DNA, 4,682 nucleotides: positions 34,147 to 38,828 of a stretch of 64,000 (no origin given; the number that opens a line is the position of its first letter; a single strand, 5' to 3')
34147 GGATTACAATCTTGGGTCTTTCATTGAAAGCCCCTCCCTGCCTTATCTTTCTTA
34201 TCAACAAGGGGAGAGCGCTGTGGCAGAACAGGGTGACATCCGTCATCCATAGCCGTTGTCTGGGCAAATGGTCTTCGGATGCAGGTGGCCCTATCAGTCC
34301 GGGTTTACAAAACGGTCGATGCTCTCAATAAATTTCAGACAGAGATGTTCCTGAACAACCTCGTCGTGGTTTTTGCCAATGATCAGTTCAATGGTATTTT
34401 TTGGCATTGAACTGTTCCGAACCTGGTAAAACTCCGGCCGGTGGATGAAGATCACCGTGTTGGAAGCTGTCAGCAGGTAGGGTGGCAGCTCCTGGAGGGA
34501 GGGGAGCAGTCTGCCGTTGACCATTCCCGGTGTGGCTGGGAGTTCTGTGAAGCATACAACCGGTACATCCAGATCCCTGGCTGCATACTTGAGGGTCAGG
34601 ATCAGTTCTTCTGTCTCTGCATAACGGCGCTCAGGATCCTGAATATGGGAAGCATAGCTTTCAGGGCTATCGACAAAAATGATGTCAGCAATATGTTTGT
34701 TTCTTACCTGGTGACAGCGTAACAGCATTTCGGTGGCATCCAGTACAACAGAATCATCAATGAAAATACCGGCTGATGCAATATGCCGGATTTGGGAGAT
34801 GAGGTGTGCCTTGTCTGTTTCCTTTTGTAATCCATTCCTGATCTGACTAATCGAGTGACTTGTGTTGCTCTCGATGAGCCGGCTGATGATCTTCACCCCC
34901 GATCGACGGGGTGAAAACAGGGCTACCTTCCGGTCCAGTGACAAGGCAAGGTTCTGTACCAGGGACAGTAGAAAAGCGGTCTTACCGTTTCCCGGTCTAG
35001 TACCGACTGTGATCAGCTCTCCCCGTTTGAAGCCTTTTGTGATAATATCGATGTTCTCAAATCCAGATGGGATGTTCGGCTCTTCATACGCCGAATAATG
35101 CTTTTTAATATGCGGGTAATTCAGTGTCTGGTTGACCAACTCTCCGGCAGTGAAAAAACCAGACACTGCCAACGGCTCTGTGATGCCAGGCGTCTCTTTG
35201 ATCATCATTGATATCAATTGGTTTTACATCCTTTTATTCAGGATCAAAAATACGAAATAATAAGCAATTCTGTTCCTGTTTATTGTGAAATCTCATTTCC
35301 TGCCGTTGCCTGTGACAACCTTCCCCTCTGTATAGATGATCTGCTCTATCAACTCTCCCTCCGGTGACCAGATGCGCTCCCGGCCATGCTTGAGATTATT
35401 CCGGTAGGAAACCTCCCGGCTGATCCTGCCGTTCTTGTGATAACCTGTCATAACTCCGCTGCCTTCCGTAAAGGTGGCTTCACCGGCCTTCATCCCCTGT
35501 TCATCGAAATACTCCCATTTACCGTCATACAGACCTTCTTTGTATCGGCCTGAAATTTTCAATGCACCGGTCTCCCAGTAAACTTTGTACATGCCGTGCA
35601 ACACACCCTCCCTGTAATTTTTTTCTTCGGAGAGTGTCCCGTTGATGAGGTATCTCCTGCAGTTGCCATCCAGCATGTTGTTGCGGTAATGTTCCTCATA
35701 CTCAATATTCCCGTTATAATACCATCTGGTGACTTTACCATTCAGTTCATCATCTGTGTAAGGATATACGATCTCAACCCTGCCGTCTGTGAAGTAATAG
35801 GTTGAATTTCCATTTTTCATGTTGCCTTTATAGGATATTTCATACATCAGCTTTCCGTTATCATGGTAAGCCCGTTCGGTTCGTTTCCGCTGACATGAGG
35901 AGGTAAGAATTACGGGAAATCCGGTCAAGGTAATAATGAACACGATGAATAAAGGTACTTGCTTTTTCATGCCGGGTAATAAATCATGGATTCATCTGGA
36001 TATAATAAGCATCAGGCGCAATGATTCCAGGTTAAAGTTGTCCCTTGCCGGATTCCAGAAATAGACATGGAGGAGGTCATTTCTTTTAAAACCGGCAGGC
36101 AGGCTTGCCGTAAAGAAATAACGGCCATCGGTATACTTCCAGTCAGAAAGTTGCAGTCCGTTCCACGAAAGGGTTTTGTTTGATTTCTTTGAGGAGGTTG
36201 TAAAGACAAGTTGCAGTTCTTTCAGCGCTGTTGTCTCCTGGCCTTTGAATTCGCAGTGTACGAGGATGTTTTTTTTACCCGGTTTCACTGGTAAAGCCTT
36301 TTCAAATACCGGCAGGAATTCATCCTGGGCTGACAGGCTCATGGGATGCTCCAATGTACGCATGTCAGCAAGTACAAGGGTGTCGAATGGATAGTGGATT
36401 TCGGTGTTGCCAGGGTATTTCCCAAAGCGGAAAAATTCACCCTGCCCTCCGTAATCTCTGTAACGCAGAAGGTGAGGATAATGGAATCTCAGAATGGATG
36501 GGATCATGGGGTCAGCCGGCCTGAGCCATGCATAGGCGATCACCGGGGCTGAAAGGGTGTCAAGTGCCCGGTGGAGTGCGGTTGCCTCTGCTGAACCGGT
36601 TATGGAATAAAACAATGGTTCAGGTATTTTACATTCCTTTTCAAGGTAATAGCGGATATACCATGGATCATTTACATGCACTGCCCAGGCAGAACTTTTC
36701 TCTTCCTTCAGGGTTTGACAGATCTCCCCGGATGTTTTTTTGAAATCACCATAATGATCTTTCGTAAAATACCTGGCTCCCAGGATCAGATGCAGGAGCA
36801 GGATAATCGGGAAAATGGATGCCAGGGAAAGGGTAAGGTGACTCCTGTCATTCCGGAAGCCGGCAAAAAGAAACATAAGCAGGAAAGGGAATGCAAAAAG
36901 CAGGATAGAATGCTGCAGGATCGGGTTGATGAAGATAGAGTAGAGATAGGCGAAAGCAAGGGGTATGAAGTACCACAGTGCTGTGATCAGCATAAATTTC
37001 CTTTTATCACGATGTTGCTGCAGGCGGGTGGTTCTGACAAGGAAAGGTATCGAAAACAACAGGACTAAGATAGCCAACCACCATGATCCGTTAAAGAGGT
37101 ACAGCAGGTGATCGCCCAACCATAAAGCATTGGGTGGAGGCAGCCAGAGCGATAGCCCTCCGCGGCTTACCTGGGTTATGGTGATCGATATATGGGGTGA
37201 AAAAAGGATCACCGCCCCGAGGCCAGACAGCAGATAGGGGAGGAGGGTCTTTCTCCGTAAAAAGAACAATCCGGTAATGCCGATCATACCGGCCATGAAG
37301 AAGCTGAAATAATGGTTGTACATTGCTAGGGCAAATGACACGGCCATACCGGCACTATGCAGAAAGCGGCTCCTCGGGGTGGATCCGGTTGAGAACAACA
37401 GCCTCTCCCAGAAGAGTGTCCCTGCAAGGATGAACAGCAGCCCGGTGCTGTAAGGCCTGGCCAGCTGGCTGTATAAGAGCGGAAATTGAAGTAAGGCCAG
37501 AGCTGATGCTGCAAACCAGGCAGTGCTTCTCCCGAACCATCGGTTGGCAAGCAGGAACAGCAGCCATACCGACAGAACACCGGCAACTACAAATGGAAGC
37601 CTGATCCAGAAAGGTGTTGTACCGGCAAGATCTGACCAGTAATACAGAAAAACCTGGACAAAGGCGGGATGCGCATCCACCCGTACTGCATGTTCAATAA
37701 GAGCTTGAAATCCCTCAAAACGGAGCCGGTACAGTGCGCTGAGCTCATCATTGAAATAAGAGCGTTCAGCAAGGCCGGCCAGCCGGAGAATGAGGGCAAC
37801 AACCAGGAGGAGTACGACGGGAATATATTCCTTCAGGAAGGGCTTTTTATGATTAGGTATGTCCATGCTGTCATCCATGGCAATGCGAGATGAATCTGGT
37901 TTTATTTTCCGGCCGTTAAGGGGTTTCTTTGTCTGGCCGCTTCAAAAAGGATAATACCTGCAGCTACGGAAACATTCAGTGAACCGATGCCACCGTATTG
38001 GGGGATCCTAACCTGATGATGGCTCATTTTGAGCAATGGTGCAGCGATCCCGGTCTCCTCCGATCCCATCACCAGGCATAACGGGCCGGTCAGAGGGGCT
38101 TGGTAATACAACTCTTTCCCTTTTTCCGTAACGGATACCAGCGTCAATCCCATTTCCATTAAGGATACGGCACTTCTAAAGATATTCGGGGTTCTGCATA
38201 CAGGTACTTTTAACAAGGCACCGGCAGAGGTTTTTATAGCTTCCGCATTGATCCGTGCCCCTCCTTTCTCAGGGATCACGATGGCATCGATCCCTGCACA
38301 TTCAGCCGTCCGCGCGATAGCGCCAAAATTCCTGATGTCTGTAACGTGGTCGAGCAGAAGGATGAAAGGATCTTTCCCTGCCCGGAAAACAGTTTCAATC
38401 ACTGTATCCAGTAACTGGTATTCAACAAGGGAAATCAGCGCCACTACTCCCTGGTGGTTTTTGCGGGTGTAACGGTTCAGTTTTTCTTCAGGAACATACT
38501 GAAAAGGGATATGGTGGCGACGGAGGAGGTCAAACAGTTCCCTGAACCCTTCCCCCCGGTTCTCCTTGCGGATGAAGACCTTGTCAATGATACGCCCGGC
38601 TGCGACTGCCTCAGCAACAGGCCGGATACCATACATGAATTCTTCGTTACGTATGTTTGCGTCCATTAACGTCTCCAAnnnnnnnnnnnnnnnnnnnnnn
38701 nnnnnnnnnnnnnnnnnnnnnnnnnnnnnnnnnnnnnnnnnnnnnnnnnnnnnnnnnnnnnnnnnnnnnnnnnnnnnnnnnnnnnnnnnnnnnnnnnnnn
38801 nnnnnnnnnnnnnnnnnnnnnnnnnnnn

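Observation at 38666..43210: Compact envelope module: Omp85-family barrel + 7-bladed propeller + tiny TM protein + GWxTD lipoprotein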

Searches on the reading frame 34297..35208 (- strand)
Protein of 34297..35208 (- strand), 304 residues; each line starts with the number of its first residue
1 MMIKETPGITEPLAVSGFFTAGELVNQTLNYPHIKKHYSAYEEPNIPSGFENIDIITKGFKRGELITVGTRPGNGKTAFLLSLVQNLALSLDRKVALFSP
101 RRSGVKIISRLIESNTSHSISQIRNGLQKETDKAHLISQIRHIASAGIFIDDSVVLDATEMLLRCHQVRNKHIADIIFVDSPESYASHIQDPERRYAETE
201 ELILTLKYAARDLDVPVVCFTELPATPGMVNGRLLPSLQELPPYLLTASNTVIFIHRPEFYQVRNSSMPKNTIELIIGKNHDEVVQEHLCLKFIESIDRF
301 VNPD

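Call 51: search_protein_families(library=pfam, proteins=[window:34297-35208:-], max_evalue=0.01)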
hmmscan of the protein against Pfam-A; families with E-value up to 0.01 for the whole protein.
window:34297-35208:- (304 aa): 2 families
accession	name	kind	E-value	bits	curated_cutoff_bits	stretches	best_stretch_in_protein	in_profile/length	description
PF03796.21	DnaB_C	-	2e-36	126.1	27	1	46-302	2-255/255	DnaB-like helicase C terminal domain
PF13481.12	AAA_25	-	0.0098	16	27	0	55-219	24-186/195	AAA domain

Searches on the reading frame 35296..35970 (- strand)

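Call 51: search_protein_families(library=pfam, proteins=[window:35296-35970:-], max_evalue=0.01)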
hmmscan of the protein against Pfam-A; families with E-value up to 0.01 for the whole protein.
window:35296-35970:- (225 aa): 1 family
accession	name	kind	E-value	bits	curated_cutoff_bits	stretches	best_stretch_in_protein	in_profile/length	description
PF07661.19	MORN_2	-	8.5e-20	69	29.6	2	76-97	1-22/22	MORN repeat variant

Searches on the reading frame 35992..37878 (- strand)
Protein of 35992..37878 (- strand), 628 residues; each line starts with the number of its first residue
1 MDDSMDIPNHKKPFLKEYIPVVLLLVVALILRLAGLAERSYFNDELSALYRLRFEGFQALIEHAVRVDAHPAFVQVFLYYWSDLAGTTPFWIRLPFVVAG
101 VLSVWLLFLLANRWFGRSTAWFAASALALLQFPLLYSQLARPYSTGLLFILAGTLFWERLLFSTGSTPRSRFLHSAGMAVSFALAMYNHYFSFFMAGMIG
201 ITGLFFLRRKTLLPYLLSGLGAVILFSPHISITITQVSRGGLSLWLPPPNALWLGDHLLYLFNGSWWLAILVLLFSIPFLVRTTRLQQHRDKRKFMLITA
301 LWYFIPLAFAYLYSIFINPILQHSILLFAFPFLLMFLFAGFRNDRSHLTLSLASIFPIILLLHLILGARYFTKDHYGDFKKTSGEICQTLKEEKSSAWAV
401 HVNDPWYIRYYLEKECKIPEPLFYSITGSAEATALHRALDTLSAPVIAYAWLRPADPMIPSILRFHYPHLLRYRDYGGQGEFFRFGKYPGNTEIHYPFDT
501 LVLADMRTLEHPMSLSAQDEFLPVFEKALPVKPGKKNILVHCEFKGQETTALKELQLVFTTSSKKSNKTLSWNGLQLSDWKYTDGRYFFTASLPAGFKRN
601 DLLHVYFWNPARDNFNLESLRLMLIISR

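Call 3: search_protein_families(library=pfam, proteins=[window:35992-37878:-], max_evalue=0.01)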
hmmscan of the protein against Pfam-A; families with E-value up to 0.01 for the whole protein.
window:35992-37878:- (628 aa): 1 family
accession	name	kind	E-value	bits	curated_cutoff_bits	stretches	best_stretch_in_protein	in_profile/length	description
PF13231.12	PMT_2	-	2.7e-09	37.9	26.1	1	70-231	2-159/160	Dolichyl-phosphate-mannose-protein mannosyltransferase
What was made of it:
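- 35992..37878 (-): 628-aa PMT_2 (GT39/ArnT-like) membrane glycosyltransferase, 23 nt after rlmB. PF13231 at 2.7e-09 (call 3).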

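Call 4: search_protein_families(library=ncbifam, proteins=[window:35992-37878:-], max_evalue=0.01)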
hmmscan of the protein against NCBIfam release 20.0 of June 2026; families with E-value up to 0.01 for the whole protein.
window:35992-37878:- (628 aa): 1 family
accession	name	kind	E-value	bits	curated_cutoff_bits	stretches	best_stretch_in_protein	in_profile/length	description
NF052499.1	MnslTaseMT1671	equivalog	2.5e-05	23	900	1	29-333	37-339/523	mannosyltransferase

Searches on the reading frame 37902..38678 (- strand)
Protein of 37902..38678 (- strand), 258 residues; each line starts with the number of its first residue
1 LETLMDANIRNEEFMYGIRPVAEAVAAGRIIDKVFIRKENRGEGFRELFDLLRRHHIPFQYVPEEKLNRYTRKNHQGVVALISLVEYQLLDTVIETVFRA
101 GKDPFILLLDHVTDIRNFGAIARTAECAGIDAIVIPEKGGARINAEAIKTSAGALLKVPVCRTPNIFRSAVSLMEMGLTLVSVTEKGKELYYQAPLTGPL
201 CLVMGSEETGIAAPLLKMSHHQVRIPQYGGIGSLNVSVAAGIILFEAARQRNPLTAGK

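Call 3: search_protein_families(library=pfam, proteins=[window:37902-38678:-], max_evalue=0.01)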
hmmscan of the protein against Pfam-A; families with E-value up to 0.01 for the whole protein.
window:37902-38678:- (258 aa): 2 families
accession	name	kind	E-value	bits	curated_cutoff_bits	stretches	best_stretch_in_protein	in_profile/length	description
PF00588.24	SpoU_methylase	-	2.5e-35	122.1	29.7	1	105-245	2-142/142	SpoU rRNA Methylase family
PF08032.17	SpoU_sub_bind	-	7.9e-18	65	22.8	1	15-87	2-75/76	RNA 2'-O ribose methyltransferase substrate binding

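Call 4: search_protein_families(library=ncbifam, proteins=[window:37902-38678:-], max_evalue=0.01)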
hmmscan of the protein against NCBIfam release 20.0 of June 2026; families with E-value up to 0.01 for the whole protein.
window:37902-38678:- (258 aa): 10 families
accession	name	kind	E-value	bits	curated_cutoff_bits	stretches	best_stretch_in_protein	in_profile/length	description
TIGR00186.1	rRNA_methyl_3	equivalog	1.4e-54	185.1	160.15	1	13-251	3-240/240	23S rRNA (guanosine(2251)-2'-O)-methyltransferase RlmB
NF008386.0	PRK11181.1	equivalog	2.9e-43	147.9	366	1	12-252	2-243/244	23S rRNA (guanosine(2251)-2'-O)-methyltransferase RlmB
NF008117.0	PRK10864.1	equivalog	1.3e-19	70.6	267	1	44-251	138-342/344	tRNA/rRNA methyltransferase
NF008295.0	PRK11081.1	equivalog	8.1e-19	68.1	227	1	102-252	17-166/230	tRNA (guanosine(18)-2'-O)-methyltransferase TrmH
NF000477.1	NshR_TsnR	equivalog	2.5e-14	53.3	425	1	18-249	37-262/266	NshR/TsnR family 23S rRNA methyltransferase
NF000035.1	nosihep_NshR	exception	4.6e-10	39.4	500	1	47-248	64-261/274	NshR family nosiheptide/thiostrepton resistance 23S rRNA methyltransferase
TIGR00185.1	tRNA_yibK_trmL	equivalog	1.8e-08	34.4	190.6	1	170-252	66-149/154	tRNA (uridine(34)/cytosine(34)/5-carboxymethylaminomethyluridine(34)-2'-O)-methyltransferase TrmL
TIGR00050.1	rRNA_methyl_1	subfamily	9.8e-07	28.9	167.15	1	115-249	15-155/233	TrmJ/YjtD family RNA methyltransferase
NF011694.0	PRK15114.1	equivalog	0.0023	17.5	280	1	197-246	106-155/246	tRNA (cytosine(32)/uridine(32)-2'-O)-methyltransferase TrmJ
NF007683.0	PRK10358.1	equivalog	0.0028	17.6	282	1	180-251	75-148/157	tRNA (uridine(34)/cytosine(34)/5-carboxymethylaminomethyluridine(34)-2'-O)-methyltransferase TrmL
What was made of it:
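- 37902..38678 (-): rlmB (23S rRNA Gm2251 2'-O-methyltransferase); its start overlaps the GWxTD stop (TAATG). TIGR00186 at 1.4e-54, above cutoff (call 4).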
